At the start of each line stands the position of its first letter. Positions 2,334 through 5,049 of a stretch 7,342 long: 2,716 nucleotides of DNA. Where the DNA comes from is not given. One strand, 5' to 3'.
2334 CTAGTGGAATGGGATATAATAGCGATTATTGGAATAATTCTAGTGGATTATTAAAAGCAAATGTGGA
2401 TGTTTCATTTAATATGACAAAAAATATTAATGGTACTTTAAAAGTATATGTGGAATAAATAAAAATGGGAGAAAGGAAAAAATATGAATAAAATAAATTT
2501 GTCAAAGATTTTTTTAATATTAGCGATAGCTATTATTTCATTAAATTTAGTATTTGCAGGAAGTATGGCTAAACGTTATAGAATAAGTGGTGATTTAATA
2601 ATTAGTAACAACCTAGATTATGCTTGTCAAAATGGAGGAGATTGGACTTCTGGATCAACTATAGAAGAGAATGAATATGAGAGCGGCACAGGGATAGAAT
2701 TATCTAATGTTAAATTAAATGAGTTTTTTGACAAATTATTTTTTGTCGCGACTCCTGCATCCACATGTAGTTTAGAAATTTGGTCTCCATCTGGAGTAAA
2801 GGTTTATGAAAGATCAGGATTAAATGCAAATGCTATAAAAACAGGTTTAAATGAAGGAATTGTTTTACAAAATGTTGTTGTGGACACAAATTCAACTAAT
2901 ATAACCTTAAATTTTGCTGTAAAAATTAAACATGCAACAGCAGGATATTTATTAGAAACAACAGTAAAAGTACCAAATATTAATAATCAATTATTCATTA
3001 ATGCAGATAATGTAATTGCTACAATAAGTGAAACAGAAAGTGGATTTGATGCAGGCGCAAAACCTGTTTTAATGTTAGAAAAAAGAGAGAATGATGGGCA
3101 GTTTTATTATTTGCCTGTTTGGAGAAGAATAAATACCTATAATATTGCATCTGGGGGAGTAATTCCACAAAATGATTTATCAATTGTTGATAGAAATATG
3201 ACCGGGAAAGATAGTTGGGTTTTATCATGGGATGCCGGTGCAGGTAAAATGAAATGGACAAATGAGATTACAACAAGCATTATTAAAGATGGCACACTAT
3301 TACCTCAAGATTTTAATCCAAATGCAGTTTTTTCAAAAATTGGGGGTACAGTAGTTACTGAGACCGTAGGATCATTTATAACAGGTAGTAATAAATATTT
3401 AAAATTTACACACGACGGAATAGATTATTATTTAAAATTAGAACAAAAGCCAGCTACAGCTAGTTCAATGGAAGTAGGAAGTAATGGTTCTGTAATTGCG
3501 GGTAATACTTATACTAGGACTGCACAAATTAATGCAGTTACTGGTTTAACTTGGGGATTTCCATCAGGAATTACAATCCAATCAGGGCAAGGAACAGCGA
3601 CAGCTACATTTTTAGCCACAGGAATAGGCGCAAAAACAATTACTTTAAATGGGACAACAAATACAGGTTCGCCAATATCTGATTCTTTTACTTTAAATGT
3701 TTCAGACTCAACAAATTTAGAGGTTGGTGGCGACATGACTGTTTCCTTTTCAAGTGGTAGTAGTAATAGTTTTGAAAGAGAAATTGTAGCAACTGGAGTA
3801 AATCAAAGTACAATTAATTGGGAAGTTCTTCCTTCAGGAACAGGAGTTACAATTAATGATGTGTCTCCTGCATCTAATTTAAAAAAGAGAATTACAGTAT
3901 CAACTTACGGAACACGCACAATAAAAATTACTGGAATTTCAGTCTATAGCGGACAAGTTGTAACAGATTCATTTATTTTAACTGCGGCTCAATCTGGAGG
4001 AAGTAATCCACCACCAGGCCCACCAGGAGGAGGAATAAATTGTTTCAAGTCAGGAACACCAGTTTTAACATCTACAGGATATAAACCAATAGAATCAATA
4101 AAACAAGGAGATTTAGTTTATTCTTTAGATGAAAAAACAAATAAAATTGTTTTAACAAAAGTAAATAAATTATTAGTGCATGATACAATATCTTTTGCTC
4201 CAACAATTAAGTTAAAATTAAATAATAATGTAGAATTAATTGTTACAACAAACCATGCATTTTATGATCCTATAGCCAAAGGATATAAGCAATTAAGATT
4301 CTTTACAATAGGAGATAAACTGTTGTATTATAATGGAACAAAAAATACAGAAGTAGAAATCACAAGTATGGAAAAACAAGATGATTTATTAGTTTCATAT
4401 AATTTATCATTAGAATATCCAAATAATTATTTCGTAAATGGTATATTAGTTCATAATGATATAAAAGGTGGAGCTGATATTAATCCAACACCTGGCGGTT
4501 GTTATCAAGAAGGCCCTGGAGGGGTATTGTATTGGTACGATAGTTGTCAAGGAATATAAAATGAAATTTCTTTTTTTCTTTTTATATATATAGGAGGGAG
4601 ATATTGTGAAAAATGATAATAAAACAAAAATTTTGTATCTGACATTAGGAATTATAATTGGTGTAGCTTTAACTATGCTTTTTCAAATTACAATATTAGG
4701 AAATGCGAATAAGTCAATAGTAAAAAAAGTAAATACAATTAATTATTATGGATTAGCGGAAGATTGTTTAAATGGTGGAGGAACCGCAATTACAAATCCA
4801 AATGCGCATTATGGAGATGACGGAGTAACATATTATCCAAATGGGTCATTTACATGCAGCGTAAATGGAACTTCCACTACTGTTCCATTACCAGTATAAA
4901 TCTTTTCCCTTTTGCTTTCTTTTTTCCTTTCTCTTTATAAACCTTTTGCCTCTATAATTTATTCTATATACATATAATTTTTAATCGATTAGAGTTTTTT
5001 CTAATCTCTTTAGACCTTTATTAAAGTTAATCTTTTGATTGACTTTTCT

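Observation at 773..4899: Probable three-gene operon: pilin-like Cys-rich adhesin + Hint-autoprocessing surface protein + small membrane protein, abutting the core r-protein operon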

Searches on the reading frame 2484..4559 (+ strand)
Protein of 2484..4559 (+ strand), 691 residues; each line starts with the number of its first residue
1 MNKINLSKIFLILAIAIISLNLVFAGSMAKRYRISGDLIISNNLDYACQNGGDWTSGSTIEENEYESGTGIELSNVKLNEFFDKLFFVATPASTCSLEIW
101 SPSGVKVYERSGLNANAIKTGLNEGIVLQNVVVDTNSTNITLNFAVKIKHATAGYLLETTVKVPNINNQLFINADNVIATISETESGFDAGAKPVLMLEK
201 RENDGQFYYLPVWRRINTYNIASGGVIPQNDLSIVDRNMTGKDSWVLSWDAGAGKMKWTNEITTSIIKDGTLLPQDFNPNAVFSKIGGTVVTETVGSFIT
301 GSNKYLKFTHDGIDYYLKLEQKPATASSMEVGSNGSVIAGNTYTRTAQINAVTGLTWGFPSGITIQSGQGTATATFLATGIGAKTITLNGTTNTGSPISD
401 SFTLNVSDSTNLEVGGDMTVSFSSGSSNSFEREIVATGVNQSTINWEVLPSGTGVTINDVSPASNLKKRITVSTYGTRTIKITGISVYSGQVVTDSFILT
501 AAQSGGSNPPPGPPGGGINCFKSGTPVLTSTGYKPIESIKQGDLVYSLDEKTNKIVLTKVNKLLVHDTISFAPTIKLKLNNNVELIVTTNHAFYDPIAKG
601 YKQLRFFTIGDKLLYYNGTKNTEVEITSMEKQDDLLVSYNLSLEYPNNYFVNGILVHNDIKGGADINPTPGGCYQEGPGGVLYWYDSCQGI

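Call 3: search_protein_families(library=pfam, proteins=[window:2484-4559:+], max_evalue=1)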
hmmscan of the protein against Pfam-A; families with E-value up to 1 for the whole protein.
window:2484-4559:+ (691 aa): 6 families
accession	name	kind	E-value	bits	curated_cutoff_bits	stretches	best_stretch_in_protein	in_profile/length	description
PF07591.16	PT-HINT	-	1.4e-11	45.2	27.7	1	527-659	2-137/137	Pretoxin HINT domain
PF14890.11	Intein_splicing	-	2.1e-06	28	35.8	2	527-593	2-69/155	Intein splicing domain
PF13403.11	Hint_2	-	1.2e-05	26.1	28.4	1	520-562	2-44/147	Hint domain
PF01079.26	Hint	-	8.7e-05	22.6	29.7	1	519-593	12-86/213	Hint module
PF19408.5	PKD_6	-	0.00041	21.1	25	1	341-398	21-76/82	PKD-like domain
PF25293.1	Beta-prop_EMC1_N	-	0.13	12.4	34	1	238-294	79-137/219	EMC1 N-terminal beta-propeller domain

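Call 7: find_encoding_contigs(protein=window:2484-4559:+, flank=10000, max_places=10)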
Protein window:2484-4559:+ (691 aa): 6 contigs read that carry it; 4 places shown.
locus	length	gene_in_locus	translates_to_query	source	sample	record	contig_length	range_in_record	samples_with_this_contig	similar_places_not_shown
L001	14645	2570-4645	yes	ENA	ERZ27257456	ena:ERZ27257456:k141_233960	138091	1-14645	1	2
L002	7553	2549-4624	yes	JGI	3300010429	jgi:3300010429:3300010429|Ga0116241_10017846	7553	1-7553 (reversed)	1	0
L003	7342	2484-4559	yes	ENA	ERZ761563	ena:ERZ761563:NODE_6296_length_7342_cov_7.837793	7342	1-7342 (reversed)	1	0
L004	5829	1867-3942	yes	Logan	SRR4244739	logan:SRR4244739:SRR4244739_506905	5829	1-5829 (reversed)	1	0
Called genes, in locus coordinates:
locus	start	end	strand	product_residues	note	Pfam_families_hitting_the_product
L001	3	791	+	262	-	?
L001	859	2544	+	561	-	-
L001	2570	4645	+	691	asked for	PF13403:Hint_2 (weak), PF07591:PT-HINT, PF14890:Intein_splicing (faint)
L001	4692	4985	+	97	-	-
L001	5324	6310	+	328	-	PF00297:Ribosomal_L3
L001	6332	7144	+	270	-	PF00573:Ribosomal_L4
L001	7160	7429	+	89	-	PF00276:Ribosomal_L23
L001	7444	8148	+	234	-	PF00181:Ribosomal_L2_N, PF03947:Ribosomal_L2_C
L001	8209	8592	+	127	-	PF00203:Ribosomal_S19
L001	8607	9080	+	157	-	PF00237:Ribosomal_L22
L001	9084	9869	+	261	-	PF07650:KH_2, PF00189:Ribosomal_S3_C (weak)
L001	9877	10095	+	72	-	PF00831:Ribosomal_L29 (weak)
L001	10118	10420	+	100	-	PF01253:SUI1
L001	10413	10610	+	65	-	PF01868:RNase_P-MRP_p29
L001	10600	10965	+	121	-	PF00366:Ribosomal_S17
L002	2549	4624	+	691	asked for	PF13403:Hint_2 (weak), PF07591:PT-HINT, PF14890:Intein_splicing (faint)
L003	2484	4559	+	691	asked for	PF13403:Hint_2 (weak), PF07591:PT-HINT, PF14890:Intein_splicing (faint)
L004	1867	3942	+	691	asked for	PF13403:Hint_2 (weak), PF07591:PT-HINT, PF14890:Intein_splicing (faint)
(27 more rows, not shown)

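Call 10: find_homologous_proteins(query=window:2484-4559:+, max_evalue=0.001)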
Query window:2484-4559:+ (691 aa): 5 proteins with E <= 0.001 among 8000 candidates.
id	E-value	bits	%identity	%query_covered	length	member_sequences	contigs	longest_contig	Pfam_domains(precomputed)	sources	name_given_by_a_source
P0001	0.0e+0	1538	100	100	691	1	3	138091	PF07591.16,PF13403.12,PF14890.12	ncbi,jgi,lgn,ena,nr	ncbi:MAG TPA: polymorphic toxin-type HINT domain-containing protein [archaeon]|nr:polymorphic toxin-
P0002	0.0e+0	1339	87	100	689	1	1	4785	PF07591.16,PF13403.12,PF14890.12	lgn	-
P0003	1.6e-210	719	54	100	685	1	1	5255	PF07591.16,PF19408.6,PF13403.12,PF14890.12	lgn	-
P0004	1.2e-160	554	46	100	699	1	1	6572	PF07591.16,PF01079.26,PF14890.12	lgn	-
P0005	6.0e-75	271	35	94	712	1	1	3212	PF07591.16,PF01079.26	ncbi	-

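Call 11: find_encoding_contigs(protein=P0002, flank=10000)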
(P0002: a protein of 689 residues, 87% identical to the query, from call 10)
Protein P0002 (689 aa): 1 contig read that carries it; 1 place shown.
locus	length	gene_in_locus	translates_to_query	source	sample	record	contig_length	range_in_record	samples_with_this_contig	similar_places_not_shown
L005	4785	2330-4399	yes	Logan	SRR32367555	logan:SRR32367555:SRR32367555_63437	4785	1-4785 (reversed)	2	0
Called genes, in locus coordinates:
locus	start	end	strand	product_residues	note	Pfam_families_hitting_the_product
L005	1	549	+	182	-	?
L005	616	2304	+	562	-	-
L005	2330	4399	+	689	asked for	PF14890:Intein_splicing (faint), PF13403:Hint_2 (weak), PF07591:PT-HINT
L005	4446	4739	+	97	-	-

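Call 12: find_encoding_contigs(protein=P0003, flank=10000)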
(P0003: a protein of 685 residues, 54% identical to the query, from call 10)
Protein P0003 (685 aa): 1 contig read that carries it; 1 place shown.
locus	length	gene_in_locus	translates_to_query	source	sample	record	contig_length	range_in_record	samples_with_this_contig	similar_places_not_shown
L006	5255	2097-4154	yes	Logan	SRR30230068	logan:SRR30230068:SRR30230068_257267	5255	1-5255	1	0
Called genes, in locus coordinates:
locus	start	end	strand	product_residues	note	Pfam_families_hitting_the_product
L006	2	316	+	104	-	?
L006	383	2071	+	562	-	-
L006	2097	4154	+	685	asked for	PF14890:Intein_splicing (faint), PF19408:PKD_6 (weak), PF13403:Hint_2 (weak), PF07591:PT-HINT (weak)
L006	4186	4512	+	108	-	-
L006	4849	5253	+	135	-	?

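Call 13: find_encoding_contigs(protein=P0004, flank=10000)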
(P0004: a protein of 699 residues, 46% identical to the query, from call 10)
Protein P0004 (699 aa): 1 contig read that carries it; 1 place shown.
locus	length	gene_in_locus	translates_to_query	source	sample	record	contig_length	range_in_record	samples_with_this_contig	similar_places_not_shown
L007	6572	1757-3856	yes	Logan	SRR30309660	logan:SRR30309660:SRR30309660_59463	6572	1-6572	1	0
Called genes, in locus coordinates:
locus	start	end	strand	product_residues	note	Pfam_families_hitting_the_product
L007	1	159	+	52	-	?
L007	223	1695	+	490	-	-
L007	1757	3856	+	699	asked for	PF14890:Intein_splicing (faint), PF01079:Hint (faint), PF07591:PT-HINT (weak)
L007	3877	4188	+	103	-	-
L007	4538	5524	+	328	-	PF00297:Ribosomal_L3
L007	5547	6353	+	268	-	PF00573:Ribosomal_L4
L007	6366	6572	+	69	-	?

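Call 14: find_encoding_contigs(protein=P0005, flank=10000)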
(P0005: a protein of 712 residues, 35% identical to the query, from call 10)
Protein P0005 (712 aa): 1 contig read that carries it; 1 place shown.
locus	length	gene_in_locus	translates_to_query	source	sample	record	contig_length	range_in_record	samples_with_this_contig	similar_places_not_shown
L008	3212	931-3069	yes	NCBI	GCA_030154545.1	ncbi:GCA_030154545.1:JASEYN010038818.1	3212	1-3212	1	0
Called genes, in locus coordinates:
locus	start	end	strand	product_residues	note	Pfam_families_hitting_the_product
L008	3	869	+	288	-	?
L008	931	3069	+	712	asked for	PF01079:Hint (faint), PF07591:PT-HINT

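Call 29: find_related_loci(query=A3, collection=genome_contigs, flank=8000)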
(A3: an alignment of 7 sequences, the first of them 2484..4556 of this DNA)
Query A3 (691 aa) in genome_contigs; peptide patterns used: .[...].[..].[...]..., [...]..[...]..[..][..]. (x = any residue, [..] = any of these).
46 stretches matched a pattern; 3 encode a relative of the query (tblastn E <= 1e-3); 3 distinct loci.
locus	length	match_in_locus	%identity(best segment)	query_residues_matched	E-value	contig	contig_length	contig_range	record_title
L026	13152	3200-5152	40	4-671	1e-35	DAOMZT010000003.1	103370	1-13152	MAG TPA_asm: archaeon isolate AMR_MDS_3992 NODE_95_length_103370_cov_11.768853, whole genome shotgun sequence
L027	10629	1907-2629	37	2-236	6e-34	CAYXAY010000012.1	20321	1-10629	MAG TPA_asm: uncultured archaeon isolate SRP257756_co1_240 genome assembly, contig: NODE_2117_length_20321_cov_8.562765,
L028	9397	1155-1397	29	516-600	5e-6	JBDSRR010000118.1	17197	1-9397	MAG: Actinomycetota bacterium isolate cluster1_bin.515 k127_1649652, whole genome shotgun sequence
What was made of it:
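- Tried and rejected: The 7-sequence version gave only two relevant loci, without lineage names (call 29).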

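Call 32: search_protein_families(library=pfam, proteins=[L027:1913-3781:+], max_evalue=0.01)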
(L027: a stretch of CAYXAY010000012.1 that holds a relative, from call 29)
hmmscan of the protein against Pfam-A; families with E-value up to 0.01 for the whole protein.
L027:1913-3781:+ (623 aa): 0 families

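Call 38: search_protein_families(library=ncbifam, proteins=[window:2484-4556:+], max_evalue=0.1)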
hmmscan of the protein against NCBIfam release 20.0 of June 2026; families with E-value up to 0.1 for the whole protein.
window:2484-4556:+ (691 aa): 4 families
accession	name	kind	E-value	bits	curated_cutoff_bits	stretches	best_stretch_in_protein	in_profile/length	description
TIGR01445.1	intein_Nterm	domain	0.00011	23.1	24.5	1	520-594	1-82/83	intein N-terminal splicing region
TIGR01443.1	intein_Cterm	domain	0.0084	16.3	15.6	1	639-658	3-23/24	intein C-terminal splicing region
NF038162.1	RtcB_rel_intein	exception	0.012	13.6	1150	1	511-616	86-190/961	intein-containing RtcB family protein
NF005852.0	PRK07773.1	equivalog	0.014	13.7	780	0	538-614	419-491/886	replicative DNA helicase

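Call 55: predict_structure(alignment_id=A6)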
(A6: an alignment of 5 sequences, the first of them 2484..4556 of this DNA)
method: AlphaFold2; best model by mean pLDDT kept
length: 691 residues; sequences in the alignment: 5
mean_pLDDT: 61.3   pTM: 0.33
mean pLDDT of the five models: 61.3, 58.4, 56.2, 51.1, 45.1
residues with pLDDT >= 90: 86; 70-90: 219; 50-70: 105; < 50: 281
segments of 3 or more residues with pLDDT < 50: 1-5, 16-42, 54-92, 132-135, 165-169, 175-313, 315-325, 505-517, 568-570, 660-685, 687-691
pLDDT, mean of each block of 10 residues (from residue 1): 48 49 33 40 55 40 26 28 28 60 67 65 56 48 64 57 51 43 33 41 40 42 36 36 32 32 33 32 32 36 45 46 58 84 86 88 91 90 92 84 89 77 74 87 89 81 85 84 89 86 45 44 89 88 85 83 65 80 86 80 78 85 88 73 84 80 28 42 43 25
secondary structure, 60 per line:
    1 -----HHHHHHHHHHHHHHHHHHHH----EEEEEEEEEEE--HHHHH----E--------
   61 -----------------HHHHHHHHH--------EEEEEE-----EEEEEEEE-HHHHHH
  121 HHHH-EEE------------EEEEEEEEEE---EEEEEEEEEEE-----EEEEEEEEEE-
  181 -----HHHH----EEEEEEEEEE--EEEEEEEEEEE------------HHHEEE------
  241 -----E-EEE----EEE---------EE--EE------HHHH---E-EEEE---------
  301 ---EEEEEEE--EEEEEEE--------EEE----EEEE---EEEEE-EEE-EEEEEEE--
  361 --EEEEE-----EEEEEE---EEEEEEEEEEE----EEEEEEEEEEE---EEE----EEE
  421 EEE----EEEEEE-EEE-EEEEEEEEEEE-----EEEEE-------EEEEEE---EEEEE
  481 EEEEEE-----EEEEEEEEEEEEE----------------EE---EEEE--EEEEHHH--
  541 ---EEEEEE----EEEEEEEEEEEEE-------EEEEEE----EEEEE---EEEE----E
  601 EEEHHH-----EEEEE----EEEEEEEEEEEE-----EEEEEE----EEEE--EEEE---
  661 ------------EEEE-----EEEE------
elements in order (helices of 4 or more, strands of 3 or more residues): H6-25 E30-40 H43-47 H78-86 E95-100 E106-113 H115-124 E126-128 E141-150 E154-164 E170-179 H186-189 E194-203 E206-216 E232-234 E248-250 E255-257 H279-282 E288-291 E304-310 E313-319 E328-330 E335-338 E342-346 E348-350 E352-358 E363-367 E373-378 E382-392 E397-407 E411-413 E418-423 E428-433 E435-437 E439-449 E455-459 E467-472 E476-486 E492-504 E526-529 E532-535 E544-549 E554-566 E574-579 E584-588 E592-595 E600-603 E612-616 E621-632 E638-643 E648-651 E654-657 E673-676 E682-685
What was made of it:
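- On HINT superfamily, BIL-type (A) autoprocessing domain: AF2 pLDDT is ~80-89 over residues 520-658 (call 55).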

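Call 59: fold_search(model_id=the predicted structure, library=pdb)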
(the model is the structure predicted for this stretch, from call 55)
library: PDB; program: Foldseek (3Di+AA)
matches with E <= 10: 1695; with E <= 0.001: 467
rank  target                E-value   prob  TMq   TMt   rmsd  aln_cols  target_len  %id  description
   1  9fly_A                1.0e-10  1.00  0.15  0.13  41.9       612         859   13  CryoEM structure of the base (4151-5009) in the grappling hook protein A (GhpA) in the bacterium Aureispira sp. CCB-QB (released 2024-10-16)
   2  6y75_A                1.6e-09  1.00  0.19  0.81   2.2       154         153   23  BIL2 domain from T.thermophila BUBL1 locus (C1A-N143A) (released 2021-02-03)
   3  6y75_B                3.3e-09  1.00  0.18  0.81   2.0       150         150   24  BIL2 domain from T.thermophila BUBL1 locus (C1A-N143A) (released 2021-02-03)
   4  6tmm_BBB              4.1e-09  1.00  0.19  0.79   1.9       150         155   24  BIL2 domain from T.thermophila BUBL1 locus (C1A-N143A) (released 2020-12-16)
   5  2lwy_MODEL_1_A        1.1e-08  1.00  0.19  0.89   1.9       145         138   27  Solution Structure of Bacterial Intein-Like domain from Clostridium thermocellum (released 2013-05-08)
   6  6tmm_AAA              1.8e-08  1.00  0.18  0.78   2.0       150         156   24  BIL2 domain from T.thermophila BUBL1 locus (C1A-N143A) (released 2020-12-16)
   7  6frh_A                2.9e-08  1.00  0.19  0.77   2.2       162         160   15  Crystal structure of Ssp DnaB Mini-Intein variant M86 (released 2019-01-30)
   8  6iaa_A                2.9e-08  1.00  0.17  0.15  29.9       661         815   10  hRobo2 ectodomain (released 2019-03-13)
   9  6rpq                  4.7e-08  1.00  0.19  0.50   5.9       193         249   19  Crystal structure of PhoCDC21-1 intein (released 2019-08-14)
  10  4o1r                  5.6e-08  1.00  0.18  0.83   2.2       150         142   21  Crystal structure of NpuDnaB intein (released 2014-03-19)
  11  6qaz                  7.9e-08  1.00  0.17  0.87   2.3       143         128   22  Crystal structure of gp41-1 intein (released 2019-11-13)
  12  7r5k_10               9.5e-08  1.00  0.14  0.06  30.1       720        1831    9  Human nuclear pore complex (constricted) (released 2022-06-22)
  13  6frh_B                1.0e-07  1.00  0.19  0.82   2.4       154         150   16  Crystal structure of Ssp DnaB Mini-Intein variant M86 (released 2019-01-30)
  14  6riz                  1.3e-07  1.00  0.17  0.87   2.4       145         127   21  Crystal structure of gp41-1 intein (C1A, F65W, D107C) (released 2020-04-29)
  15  7z47_G                1.9e-07  1.00  0.18  0.14  41.0       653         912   12  Tail of bacteriophage SU10 (released 2022-08-10)
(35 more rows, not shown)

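Call 71: find_related_loci(query=A3, collection=viral_contigs, flank=8000)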
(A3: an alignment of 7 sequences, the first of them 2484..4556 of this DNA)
Query A3 (691 aa) in viral_contigs; peptide patterns used: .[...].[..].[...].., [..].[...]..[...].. (x = any residue, [..] = any of these).
49 stretches matched a pattern, but none encodes a relative of the query by tblastn (E <= 1e-3).
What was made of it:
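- Tried and rejected: A viral_contigs scan with the g2 alignment found nothing (call 71).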

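Call 75: search_protein_families(library=phrogs, proteins=[window:2484-4556:+], max_evalue=0.01)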
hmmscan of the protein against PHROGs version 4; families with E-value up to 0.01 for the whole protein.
window:2484-4556:+ (691 aa): 2 families
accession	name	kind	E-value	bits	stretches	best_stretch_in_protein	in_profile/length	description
phrog_21587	-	unknown function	1.7e-08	34.1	1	520-622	575-674/706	-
phrog_16259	-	DNA, RNA and nucleotide metabolism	0.0026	18.1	1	520-605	233-318/330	DNA helicase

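Call 76: search_solved_structures(query=A6, max_evalue=0.01)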
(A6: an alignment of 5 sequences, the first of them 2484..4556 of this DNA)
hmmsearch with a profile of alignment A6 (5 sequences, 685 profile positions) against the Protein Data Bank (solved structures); distinct sequences matched with E-value up to 0.01: 11.
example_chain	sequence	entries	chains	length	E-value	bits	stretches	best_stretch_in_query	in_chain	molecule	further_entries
2lwy_A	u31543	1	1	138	3.4e-13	52.2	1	513-652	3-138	BACTERIAL INTEIN-LIKE DOMAIN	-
6y75_A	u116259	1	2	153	1.6e-11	46.7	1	510-652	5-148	NAD(P)(+)--arginine ADP-ribosyltransferase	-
6tmm_AAA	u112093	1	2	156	1.6e-11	46.6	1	510-652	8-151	NAD(P)(+)--arginine ADP-ribosyltransferase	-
6tmm_BBB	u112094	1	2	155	1.6e-11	46.6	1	510-652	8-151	NAD(P)(+)--arginine ADP-ribosyltransferase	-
6y75_B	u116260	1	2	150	1.9e-11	46.4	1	510-652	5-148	NAD(P)(+)--arginine ADP-ribosyltransferase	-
8w20_A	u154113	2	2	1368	1.6e-10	43.3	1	509-655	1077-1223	Intein C-terminal splicing domain-containing protein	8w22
6rpq_A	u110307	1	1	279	0.00016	23.5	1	542-652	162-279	Ubiquitin-like protein SMT3,1108aa long hypothetical cell division control protein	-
6rpp_A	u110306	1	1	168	0.00079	21.2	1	538-652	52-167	Cell division control protein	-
6zgq_A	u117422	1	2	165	0.0052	18.5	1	518-624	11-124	AceL NrdHF-1-1 Intein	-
4e2u_A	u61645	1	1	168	0.0063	18.2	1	539-653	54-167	Pho radA intein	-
6qaz_A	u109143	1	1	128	0.0075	18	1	518-652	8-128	cyanophage-like gp41-1 intein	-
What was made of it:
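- On HINT superfamily, BIL-type (A) autoprocessing domain: Foldseek TM is 0.89 to 2lwy and 0.81 to 6y75 (call 59). hmmsearch gives E=3e-13 to 2lwy (call 76).
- Closest known: Bacterial intein-like. Same: These are the best sequence and structure matches (calls 59, 76).
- The best PDB relatives are the C. thermocellum BIL domain 2lwy (E=3e-13, TM 0.89) and T. thermophila BIL2 6y75 (calls 59, 76). It is the second-best structural and sequence match (calls 59, 76).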

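Call 97: search_protein_families(library=padloc, proteins=[window:2484-4556:+], max_evalue=0.01)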
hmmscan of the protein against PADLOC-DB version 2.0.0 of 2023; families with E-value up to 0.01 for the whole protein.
window:2484-4556:+ (691 aa): 0 families

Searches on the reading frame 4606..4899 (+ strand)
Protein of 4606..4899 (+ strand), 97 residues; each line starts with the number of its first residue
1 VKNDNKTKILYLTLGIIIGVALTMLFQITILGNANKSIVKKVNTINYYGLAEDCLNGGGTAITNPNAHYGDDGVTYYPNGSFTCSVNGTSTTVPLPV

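Call 3: search_protein_families(library=pfam, proteins=[window:4606-4899:+], max_evalue=1)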
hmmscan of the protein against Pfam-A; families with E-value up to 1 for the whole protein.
window:4606-4899:+ (97 aa): 0 families

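Call 18: find_homologous_proteins(query=window:4606-4899:+, max_evalue=0.01)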
Query window:4606-4899:+ (97 aa): 3 proteins with E <= 0.01 among 4 candidates.
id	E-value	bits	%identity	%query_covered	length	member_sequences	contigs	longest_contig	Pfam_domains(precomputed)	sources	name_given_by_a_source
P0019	4.1e-57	208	100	100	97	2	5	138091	-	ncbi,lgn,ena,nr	ncbi:MAG TPA: hypothetical protein PK685_04185 [archaeon]|nr:hypothetical protein [archaeon]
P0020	1.6e-35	139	67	98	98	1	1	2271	-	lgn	-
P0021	2.0e-23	100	53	98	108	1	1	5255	-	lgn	-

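Call 38: search_protein_families(library=ncbifam, proteins=[window:4606-4896:+], max_evalue=0.1)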
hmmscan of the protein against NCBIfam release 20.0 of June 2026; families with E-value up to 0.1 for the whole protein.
window:4606-4896:+ (97 aa): 0 families

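Call 68: find_encoding_contigs(protein=P0020, flank=10000, max_places=3)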
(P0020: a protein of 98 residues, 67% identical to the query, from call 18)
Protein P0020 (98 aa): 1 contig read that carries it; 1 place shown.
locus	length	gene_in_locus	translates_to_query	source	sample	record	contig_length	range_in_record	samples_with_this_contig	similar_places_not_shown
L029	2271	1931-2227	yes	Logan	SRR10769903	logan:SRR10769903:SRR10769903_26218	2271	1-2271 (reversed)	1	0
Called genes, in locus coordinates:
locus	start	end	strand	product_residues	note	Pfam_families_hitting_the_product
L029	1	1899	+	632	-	?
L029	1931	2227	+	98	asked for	-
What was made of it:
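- Only 3 clusters exist in 5.8 billion proteins, and all those checked lie next to g2 (calls 18, 68).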

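Call 75: search_protein_families(library=phrogs, proteins=[window:4606-4896:+], max_evalue=0.01)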
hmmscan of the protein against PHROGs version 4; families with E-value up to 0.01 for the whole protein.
window:4606-4896:+ (97 aa): 0 families

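Call 97: search_protein_families(library=padloc, proteins=[window:4606-4896:+], max_evalue=0.01)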
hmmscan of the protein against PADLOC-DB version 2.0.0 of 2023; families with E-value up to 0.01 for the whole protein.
window:4606-4896:+ (97 aa): 0 families

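Call 102: search_solved_structures(query=A9, max_evalue=10)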
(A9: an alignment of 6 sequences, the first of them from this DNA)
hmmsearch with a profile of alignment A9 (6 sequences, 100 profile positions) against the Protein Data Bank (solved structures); distinct sequences matched with E-value up to 10: 1.
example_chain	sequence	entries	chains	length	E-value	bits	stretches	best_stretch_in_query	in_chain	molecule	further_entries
9k7s_A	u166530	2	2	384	6.5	10.1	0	5-52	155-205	Nucleoside transporter 1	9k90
